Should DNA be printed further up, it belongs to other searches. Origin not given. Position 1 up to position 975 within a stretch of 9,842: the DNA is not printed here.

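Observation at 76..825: ORF starting inside the att repeat and open through the tRNA T-arm: degenerate SSV-type integrase or an unrecognised recombinase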

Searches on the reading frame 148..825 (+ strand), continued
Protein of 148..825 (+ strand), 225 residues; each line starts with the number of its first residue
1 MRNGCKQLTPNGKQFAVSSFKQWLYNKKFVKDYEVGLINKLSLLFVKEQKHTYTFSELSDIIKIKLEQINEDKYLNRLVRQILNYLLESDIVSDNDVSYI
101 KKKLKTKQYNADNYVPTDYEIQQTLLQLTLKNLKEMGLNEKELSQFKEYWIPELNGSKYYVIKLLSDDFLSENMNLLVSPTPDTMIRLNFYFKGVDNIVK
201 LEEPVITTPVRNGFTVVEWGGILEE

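Call 30: find_related_loci(query=P0005, collection=genome_contigs, flank=6000)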
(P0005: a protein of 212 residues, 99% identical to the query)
Query P0005 (212 aa) in genome_contigs; peptide patterns used: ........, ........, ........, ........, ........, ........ (x = any residue, [..] = any of these).
320 stretches matched a pattern; 23 encode a relative of the query (tblastn E <= 1e-3); 23 distinct loci.
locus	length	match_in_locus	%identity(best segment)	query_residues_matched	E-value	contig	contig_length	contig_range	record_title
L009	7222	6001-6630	83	1-212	2e-105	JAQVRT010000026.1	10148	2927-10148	MAG: Candidatus ainarchaeum sp. isolate STF1_257 NODE_21214_length_10148_cov_4.975551_Sandtown_F1, whole genome shotgun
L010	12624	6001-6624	60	1-211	2e-80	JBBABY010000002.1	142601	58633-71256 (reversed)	MAG: archaeon isolate SO_2017_LW1_34 NODE_33_length_142601_cov_1.492553_LW64-88_2017, whole genome shotgun sequence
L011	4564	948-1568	61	6-210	1e-79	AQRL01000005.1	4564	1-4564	Nanoarchaeota archaeon SCGC AAA011-G17 A11G17DRAFT_contig_33_0.34_C, whole genome shotgun sequence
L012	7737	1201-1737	65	33-211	1e-77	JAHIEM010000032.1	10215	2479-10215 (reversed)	MAG: Nanoarchaeota archaeon isolate KR11_0.1_MetaG.mb.19 KR11_0.1_MetaG.mb.19_k141_186207, whole genome shotgun sequence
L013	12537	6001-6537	57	33-211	2e-67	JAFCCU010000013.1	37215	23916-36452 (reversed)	Candidatus Woesearchaeota archaeon isolate AB_69_Bin_160 AB_69_Bin_160_scaffold_741, whole genome shotgun sequence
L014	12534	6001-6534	60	32-209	2e-66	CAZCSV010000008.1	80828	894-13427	MAG TPA_asm: uncultured Ignavibacteriaceae bacterium isolate binchicken_co44_166 genome assembly, contig: NODE_587_lengt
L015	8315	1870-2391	59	38-211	3e-66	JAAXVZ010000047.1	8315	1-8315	MAG: Nanoarchaeota archaeon isolate W9_Combined_metabat1_108 W9_Combined_metabat1_108_NODE_5156, whole genome shotgun se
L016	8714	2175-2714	58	32-211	2e-65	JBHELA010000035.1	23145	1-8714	MAG: Ignavibacteria bacterium isolate bin.751 k141_6157857, whole genome shotgun sequence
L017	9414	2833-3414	55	18-211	4e-65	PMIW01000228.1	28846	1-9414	MAG: Ignavibacteriae bacterium isolate fen_1279 73.20120600_E3D.161_contig_32096, whole genome shotgun sequence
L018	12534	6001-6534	57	32-209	1e-64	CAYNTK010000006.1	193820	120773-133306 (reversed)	MAG TPA_asm: uncultured Ignavibacteriaceae bacterium isolate SRP278314_co2_258 genome assembly, contig: NODE_108_length_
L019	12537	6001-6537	54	35-211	4e-62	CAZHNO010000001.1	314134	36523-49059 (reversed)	MAG TPA_asm: uncultured archaeon isolate SRP263991_co2_691 genome assembly, contig: NODE_4_length_314134_cov_9.256143, w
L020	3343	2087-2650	52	21-209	7e-61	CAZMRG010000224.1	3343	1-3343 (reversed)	MAG TPA_asm: uncultured Ignavibacteriales bacterium isolate binchicken_co54_475 genome assembly, contig: NODE_58768_leng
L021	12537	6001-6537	55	31-209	7e-60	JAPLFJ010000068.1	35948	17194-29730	MAG: Ignavibacteriae bacterium isolate LacPavin_0920_WC57_MAG_36_34 LacPavin_0920_WC57_scaffold_530026, whole genome sho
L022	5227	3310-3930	52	3-212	4e-59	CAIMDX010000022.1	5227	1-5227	uncultured bacterium isolate AM_bin-0091 genome assembly, contig: bin-0091:22/81, whole genome shotgun sequence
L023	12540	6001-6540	52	30-209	6e-59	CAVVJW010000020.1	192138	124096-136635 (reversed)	MAG: Ignavibacteriota bacterium isolate MFD04716.bin.2.64 genome assembly, contig: contig_5917, whole genome shotgun seq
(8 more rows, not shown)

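Call 41: list_cluster_members(proteins=[P0001, P0005, P0002])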
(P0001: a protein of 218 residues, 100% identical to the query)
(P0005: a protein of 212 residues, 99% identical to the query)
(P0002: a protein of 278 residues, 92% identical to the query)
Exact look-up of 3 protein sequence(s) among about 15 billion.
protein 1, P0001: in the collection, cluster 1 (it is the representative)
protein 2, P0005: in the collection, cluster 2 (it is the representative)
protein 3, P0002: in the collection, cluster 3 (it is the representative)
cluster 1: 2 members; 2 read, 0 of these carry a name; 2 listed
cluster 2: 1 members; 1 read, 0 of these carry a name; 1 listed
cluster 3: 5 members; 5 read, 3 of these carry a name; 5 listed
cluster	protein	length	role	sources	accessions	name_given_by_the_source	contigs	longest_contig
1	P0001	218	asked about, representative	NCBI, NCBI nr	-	-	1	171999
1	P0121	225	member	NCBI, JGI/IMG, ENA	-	-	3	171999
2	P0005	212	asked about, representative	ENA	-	-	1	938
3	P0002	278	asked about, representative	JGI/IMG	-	intergrase/recombinase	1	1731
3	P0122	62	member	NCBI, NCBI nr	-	-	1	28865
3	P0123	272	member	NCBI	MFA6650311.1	MAG: integrase [archaeon]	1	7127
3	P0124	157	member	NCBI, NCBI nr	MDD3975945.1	MAG: hypothetical protein PHN22_02140, partial [Candidatus ainarchaeum sp.] | hypothetical protein [Candidatus ainarchaeum sp.]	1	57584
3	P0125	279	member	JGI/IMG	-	-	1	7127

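Call 42: find_encoding_contigs(protein=P0121, flank=6000, max_places=6)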
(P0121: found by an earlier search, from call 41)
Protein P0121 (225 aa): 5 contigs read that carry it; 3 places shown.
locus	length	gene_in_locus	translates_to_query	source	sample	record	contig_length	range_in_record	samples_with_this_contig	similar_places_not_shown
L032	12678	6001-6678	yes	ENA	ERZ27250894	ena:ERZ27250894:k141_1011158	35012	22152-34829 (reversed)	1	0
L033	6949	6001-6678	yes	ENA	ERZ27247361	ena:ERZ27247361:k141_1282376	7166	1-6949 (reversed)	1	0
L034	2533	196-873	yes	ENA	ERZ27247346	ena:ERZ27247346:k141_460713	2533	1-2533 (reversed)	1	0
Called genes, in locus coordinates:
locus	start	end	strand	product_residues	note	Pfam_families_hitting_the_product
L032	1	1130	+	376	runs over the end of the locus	PF02670:DXP_reductoisom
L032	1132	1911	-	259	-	PF04414:tRNA_deacylase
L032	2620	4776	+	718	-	-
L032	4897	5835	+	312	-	PF01978:TrmB (weak), PF12802:MarR_2 (weak), PF13412:HTH_24, PF13601:HTH_34 (faint)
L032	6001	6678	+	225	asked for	-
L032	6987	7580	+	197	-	-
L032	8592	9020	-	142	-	PF01609:DDE_Tnp_1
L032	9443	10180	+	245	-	PF01209:Ubie_methyltran (weak), PF03848:TehB (weak), PF13489:Methyltransf_23, PF02353:CMAS (weak), PF13649:Methyltransf_25, PF13847:Methyltransf_31, PF08241:Methyltransf_11, PF08242:Methyltransf_12 (weak)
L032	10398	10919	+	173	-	-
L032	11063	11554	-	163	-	PF00050:Kazal_1, PF03891:DUF333, PF00050:Kazal_1, PF07648:Kazal_2 (weak)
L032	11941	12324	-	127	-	-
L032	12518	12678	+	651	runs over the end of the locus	PF03571:Peptidase_M49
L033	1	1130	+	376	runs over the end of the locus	PF02670:DXP_reductoisom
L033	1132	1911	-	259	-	PF04414:tRNA_deacylase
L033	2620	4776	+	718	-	-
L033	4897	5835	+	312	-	PF01978:TrmB (weak), PF12802:MarR_2 (weak), PF13412:HTH_24, PF13601:HTH_34 (faint)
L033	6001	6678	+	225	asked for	-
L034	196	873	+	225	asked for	-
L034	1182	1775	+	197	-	-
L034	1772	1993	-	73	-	-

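Call 51: predict_structure(alignment_id=A4)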
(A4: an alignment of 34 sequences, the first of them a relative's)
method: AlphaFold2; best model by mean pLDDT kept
length: 212 residues; sequences in the alignment: 34
mean_pLDDT: 88.6   pTM: 0.79
mean pLDDT of the five models: 88.6, 88.4, 87.7, 78.9, 64.9
residues with pLDDT >= 90: 143; 70-90: 49; 50-70: 18; < 50: 2
segments of 3 or more residues with pLDDT < 50: none
pLDDT, mean of each block of 10 residues (from residue 1): 86 89 67 74 97 85 56 92 90 83 96 97 97 94 94 92 95 96 93 94 96 82
secondary structure, 60 per line:
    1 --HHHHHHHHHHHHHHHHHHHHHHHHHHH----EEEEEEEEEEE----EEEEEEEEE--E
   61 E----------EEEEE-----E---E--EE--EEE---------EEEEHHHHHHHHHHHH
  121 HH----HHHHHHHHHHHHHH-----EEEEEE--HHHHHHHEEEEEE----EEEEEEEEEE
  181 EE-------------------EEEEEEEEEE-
elements in order: H3-29 E34-44 E49-57 E72-76 E93-95 E105-108 H109-122 H127-140 E146-151 H154-160 E161-166 E171-182 E202-211

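Call 52: find_encoding_contigs(protein=P0125, flank=8000, max_places=4)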
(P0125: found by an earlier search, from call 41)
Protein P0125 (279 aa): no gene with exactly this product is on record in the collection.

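Call 54: find_encoding_contigs(protein=P0123, flank=8000, max_places=4)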
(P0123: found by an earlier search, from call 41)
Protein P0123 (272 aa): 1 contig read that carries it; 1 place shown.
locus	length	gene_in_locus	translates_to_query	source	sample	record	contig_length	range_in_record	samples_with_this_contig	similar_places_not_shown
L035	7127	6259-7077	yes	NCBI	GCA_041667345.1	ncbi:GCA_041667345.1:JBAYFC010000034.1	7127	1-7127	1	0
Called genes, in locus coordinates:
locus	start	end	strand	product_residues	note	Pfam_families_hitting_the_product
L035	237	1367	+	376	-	PF02670:DXP_reductoisom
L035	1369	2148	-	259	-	PF04414:tRNA_deacylase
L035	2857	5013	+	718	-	-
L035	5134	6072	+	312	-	PF01978:TrmB (weak), PF12802:MarR_2 (weak), PF13412:HTH_24, PF13601:HTH_34 (faint)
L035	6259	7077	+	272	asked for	PF16795:Phage_integr_3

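Call 55: fold_search(model_id=the predicted structure, library=pdb)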
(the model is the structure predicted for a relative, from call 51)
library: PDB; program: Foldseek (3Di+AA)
matches with E <= 10: 336; with E <= 0.001: 0
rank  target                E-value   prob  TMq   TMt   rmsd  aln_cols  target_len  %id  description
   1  9lkk_D                3.1e-01  0.21  0.18  0.26   4.9        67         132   18  Crystal structure of C1ql1-gC1q hexamer (released 2025-12-17)
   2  8vwy_E                3.5e-01  0.18  0.17  0.25   4.8        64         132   17  Complex structure of mouse C1ql3 with BAI3 (released 2025-02-05)
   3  4qq2_C                4.2e-01  0.16  0.17  0.25   4.9        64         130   19  Crystal structure of C1QL1 (released 2015-04-15)
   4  2w47_A                5.0e-01  0.28  0.19  0.28   5.1        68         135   15  Clostridium thermocellum CBM35 in complex with delta-4,5- anhydrogalacturonic acid (released 2009-01-27)
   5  4qql_C                6.7e-01  0.13  0.17  0.25   4.9        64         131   17  Crystal structure of C1QL3 in P1 space group (released 2015-04-22)
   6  9lkk_H                6.7e-01  0.09  0.14  0.21   5.6        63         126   11  Crystal structure of C1ql1-gC1q hexamer (released 2025-12-17)
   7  8utv_K                7.1e-01  0.02  0.12  0.08  21.5       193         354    9  KIF1A[1-393] P305L mutant ADP bound in complex with a microtubule (released 2024-06-12)
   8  4qaw_E                8.0e-01  0.10  0.15  0.07   5.7        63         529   13  Structure of modular Xyn30D from Paenibacillus barcinonensis (released 2014-10-08)
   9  2jdu_A                8.5e-01  0.03  0.13  0.22  13.4       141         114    6  Mutant (G24N) of Pseudomonas aeruginosa lectin II (PA-IIL) complexed with methyl-a-L-fucopyranoside (released 2007-06-12)
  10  8riz_L                9.0e-01  0.02  0.12  0.09  18.9       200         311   10  Microtubule-associated kinesin-1 tail complex bound to ADP, two-headed state (released 2024-11-20)
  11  4qaw_D                9.6e-01  0.16  0.18  0.08   5.2        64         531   14  Structure of modular Xyn30D from Paenibacillus barcinonensis (released 2014-10-08)
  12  4qaw_B                1.1e+00  0.15  0.18  0.08   5.2        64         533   14  Structure of modular Xyn30D from Paenibacillus barcinonensis (released 2014-10-08)
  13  4qaw_H                1.2e+00  0.14  0.18  0.08   5.2        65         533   14  Structure of modular Xyn30D from Paenibacillus barcinonensis (released 2014-10-08)
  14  3wnk                  1.2e+00  0.14  0.18  0.06   5.4        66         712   15  Crystal Structure of Bacillus circulans T-3040 cycloisomaltooligosaccharide glucanotransferase (released 2014-02-05)
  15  4qpy_B                1.2e+00  0.07  0.14  0.20   6.0        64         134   14  Crystal structure of C1QL2 (released 2015-04-15)
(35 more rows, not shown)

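Call 57: find_related_loci(query=A5, collection=viral_contigs, flank=4000)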
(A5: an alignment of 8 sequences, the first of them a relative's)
Query A5 (278 aa) in viral_contigs; peptide patterns used: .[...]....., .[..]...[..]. (x = any residue, [..] = any of these).
208 stretches matched a pattern, but none encodes a relative of the query by tblastn (E <= 1e-3).

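Call 58: find_related_loci(query=A5, collection=metagenome_contigs, flank=5000)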
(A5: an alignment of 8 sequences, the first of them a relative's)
Query A5 (278 aa) in metagenome_contigs; peptide patterns used: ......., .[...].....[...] (x = any residue, [..] = any of these).
411 stretches matched a pattern; 50 encode a relative of the query (tblastn E <= 1e-3); 50 distinct loci.
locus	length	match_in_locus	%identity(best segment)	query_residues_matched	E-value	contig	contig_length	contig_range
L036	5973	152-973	90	4-276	4e-162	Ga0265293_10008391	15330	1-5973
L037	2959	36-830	85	13-277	6e-159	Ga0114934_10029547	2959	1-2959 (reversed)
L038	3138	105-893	81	13-278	9e-145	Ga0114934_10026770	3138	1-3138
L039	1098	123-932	76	4-272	4e-149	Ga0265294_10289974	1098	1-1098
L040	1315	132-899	71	12-268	7e-132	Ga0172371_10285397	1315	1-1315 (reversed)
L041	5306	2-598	87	78-276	3e-113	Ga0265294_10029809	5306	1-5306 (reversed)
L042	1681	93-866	65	11-268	6e-121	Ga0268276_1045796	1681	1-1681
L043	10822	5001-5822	58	3-277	1e-98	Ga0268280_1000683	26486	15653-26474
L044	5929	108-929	58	3-277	9e-99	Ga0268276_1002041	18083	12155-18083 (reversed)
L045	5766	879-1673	56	11-276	2e-98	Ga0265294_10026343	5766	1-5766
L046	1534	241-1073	89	4-276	1e-130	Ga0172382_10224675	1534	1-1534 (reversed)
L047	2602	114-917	60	4-274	9e-101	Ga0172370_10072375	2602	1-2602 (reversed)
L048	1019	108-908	57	9-276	5e-105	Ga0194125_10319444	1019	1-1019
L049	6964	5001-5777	54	16-278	1e-91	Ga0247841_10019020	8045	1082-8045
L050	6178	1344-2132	55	14-276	1e-91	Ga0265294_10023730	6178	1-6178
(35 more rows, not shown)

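Call 87: find_encoding_contigs(protein=P0035, flank=5000, max_places=3)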
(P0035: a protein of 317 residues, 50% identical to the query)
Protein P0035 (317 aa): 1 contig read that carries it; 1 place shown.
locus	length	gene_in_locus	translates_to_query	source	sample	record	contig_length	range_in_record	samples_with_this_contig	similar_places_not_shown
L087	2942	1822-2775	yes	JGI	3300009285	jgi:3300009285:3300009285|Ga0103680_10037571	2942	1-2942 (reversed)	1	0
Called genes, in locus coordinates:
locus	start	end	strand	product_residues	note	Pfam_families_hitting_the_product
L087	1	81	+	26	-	?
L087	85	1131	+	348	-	PF06723:MreB_Mbl, PF00022:Actin (faint), PF00012:HSP70, PF14450:FtsA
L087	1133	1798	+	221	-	PF01149:Fapy_DNA_glyco, PF06831:H2TH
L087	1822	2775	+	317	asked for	PF05133:SPP1_portal (weak)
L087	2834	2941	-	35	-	?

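Call 99: search_protein_representatives(protein=P0002)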
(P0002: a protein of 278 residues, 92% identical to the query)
Query: 278 residues. Proteins with E-value up to 0.001 (for the whole library): 376; up to 1e-10: 188; up to 1e-30: 26. The best 150 are listed.
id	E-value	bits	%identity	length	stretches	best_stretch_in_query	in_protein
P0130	6.6e-76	271.7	54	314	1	13-275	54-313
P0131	6.9e-76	271.7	48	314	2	13-277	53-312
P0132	2.2e-61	224.1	64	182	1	101-274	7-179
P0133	1.2e-57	211.8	43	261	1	19-276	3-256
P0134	8.6e-56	205.8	43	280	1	16-267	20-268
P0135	2.8e-53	197.5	40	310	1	17-269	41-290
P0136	4.0e-52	193.8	46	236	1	57-270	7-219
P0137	5.6e-51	190.0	44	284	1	13-276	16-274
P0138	3.1e-50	187.6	41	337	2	60-278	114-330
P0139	1.8e-48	181.8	38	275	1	10-269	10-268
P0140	8.3e-46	173.1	66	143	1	62-204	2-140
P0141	7.3e-45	170.0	42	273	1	70-276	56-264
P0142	1.9e-44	168.6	44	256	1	61-274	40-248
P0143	7.3e-41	156.9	40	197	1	82-276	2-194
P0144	8.7e-40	153.3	35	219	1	66-271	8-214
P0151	3.0e-32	128.6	34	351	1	18-277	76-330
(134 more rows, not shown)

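Call 101: search_protein_families(library=pfam, proteins=[P0151, P0130, P0131], max_evalue=1)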
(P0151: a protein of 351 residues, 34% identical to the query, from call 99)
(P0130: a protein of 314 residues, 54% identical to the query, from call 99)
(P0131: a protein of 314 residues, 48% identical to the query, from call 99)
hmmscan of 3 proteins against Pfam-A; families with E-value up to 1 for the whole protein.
P0151 (351 aa): 3 families
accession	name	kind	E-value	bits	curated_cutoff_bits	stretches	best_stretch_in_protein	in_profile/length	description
PF16795.10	Phage_integr_3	-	5.3e-26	91.9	27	1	170-322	3-159/161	Archaeal phage integrase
PF18253.6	HipN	-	0.0023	18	23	1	130-158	4-32/42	Hsp70-interacting protein N N-terminal domain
PF11922.13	DUF3440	-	0.021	15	25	1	107-182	63-135/182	Domain of unknown function (DUF3440)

P0130 (314 aa): 1 family
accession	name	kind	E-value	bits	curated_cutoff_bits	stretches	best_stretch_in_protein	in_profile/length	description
PF16795.10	Phage_integr_3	-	1.9e-28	99.8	27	1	152-309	2-160/161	Archaeal phage integrase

P0131 (314 aa): 1 family
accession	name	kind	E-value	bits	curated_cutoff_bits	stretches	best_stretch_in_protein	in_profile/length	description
PF16795.10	Phage_integr_3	-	5.2e-31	108.2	27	1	151-304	2-158/161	Archaeal phage integrase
